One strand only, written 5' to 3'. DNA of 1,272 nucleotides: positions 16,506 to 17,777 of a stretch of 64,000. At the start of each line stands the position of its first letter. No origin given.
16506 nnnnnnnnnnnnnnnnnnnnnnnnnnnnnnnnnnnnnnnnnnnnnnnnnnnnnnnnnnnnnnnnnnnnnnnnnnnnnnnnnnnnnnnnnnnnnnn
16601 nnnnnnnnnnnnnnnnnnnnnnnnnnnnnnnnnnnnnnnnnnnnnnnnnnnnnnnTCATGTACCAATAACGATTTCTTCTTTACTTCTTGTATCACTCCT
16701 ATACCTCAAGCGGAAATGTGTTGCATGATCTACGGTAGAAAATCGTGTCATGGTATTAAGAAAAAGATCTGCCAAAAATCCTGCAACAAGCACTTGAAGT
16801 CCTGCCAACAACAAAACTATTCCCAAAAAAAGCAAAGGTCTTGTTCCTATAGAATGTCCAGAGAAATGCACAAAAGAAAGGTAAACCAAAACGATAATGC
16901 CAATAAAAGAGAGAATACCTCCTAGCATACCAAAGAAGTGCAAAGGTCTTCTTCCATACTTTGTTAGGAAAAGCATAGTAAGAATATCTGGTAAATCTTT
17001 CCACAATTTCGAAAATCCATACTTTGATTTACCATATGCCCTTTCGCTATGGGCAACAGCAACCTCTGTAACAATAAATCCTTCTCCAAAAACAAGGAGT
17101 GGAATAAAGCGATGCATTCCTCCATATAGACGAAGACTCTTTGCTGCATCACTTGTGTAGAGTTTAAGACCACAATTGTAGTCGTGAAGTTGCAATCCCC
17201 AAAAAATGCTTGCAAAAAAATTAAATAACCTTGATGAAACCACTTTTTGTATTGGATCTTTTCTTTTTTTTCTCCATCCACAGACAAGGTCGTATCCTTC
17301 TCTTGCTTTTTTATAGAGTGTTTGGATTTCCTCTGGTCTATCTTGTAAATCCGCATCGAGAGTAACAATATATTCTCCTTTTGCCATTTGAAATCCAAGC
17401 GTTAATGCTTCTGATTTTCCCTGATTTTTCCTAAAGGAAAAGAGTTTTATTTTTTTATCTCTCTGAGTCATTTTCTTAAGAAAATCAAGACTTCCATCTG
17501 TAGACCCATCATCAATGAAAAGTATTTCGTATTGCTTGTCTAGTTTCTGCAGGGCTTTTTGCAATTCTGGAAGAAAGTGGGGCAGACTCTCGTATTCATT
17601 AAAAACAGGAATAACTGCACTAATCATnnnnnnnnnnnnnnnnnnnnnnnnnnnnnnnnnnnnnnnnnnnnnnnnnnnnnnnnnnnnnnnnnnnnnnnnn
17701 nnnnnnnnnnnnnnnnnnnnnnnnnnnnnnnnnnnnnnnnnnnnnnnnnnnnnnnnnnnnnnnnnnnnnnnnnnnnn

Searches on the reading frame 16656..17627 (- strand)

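Call 71: search_protein_families(library=pfam, proteins=[window:16656-17627:-], max_evalue=0.001)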
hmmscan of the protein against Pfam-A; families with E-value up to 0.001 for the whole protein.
window:16656-17627:- (323 aa): 2 families
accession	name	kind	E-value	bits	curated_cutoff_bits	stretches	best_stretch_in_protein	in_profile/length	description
PF00535.33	Glycos_transf_2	-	1.3e-33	116.7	23.3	1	3-163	1-165/168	Glycosyl transferase family 2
PF10111.15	Glyco_tranf_2_2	-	6.2e-08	32.9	27.3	1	4-97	2-95/276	Glycosyltransferase like family 2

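Call 79: search_protein_families(library=ncbifam, proteins=[window:16656-17627:-], max_evalue=0.00001)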
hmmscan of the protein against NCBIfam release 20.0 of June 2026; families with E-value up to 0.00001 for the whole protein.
window:16656-17627:- (323 aa): 19 families
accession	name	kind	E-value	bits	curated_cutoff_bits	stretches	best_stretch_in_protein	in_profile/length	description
NF007986.1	PRK10714.1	equivalog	6e-50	170.1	529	1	2-287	8-291/316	undecaprenyl-phosphate 4-deoxy-4-formamido-L-arabinose transferase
NF047588.1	GlcsyltransPgfSStrep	equivalog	1.3e-36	126.4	500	1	2-287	3-285/308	glycosyltransferase PgfS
TIGR04182.1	glyco_TIGR04182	equivalog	1.7e-21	76.9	325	1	3-292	3-285/293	S-layer glycoprotein N-glycosyltransferase AglJ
TIGR03937.1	PgaC_IcaA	equivalog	1.7e-16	60.2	422.3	1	1-93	46-135/407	poly-beta-1,6-N-acetyl-D-glucosamine synthase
NF007482.0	PRK10073.1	equivalog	1.5e-15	57.1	423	1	2-109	8-111/334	glycosyltransferase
NF041875.1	EPS_EpsD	equivalog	2.9e-13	49.9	370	1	2-111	1-107/325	exopolysaccharide biosynthesis glycosyltransferase EpsD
NF047683.1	TeichurnBiosyTuaG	equivalog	2.5e-11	43.7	400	1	2-102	8-105/252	teichuronic acid biosynthesis protein TuaG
TIGR04283.1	glyco_like_mftF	equivalog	7.3e-11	42.1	182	1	2-99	1-88/221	TIGR04283 family arsenosugar biosynthesis glycosyltransferase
NF050050.1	ProtGlycPglI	equivalog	1.1e-10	41.5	500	1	2-118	4-118/306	GalNAc(5)-diNAcBac-PP-undecaprenol beta-1,3-glucosyltransferase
NF045692.1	OglycostaseCruG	equivalog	1.3e-09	37.5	600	1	2-115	43-160/386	2'-O-glycosyltransferase CruG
NF038302.1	EPS_HpsE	equivalog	5.9e-09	35.3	300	1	3-106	4-109/307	hormogonium polysaccharide biosynthesis glycosyltransferase HpsE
TIGR03111.1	glyc2_xrt_Gpos1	hypoth_equivalog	7e-09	35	363.95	1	2-107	51-155/439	TIGR03111 family XrtG-associated glycosyltransferase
NF010496.0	PRK13915.1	equivalog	1.1e-07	31.3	262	1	2-98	33-131/307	glucosyl-3-phosphoglycerate synthase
TIGR03469.1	HpnB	hypoth_equivalog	6.3e-07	28.7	379.25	1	2-115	46-168/386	hopene-associated glycosyltransferase HpnB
NF041391.1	DPhHxTase_Halo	equivalog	6.4e-07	28.6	375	1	9-197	4-187/213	dolichyl-phosphate hexose transferase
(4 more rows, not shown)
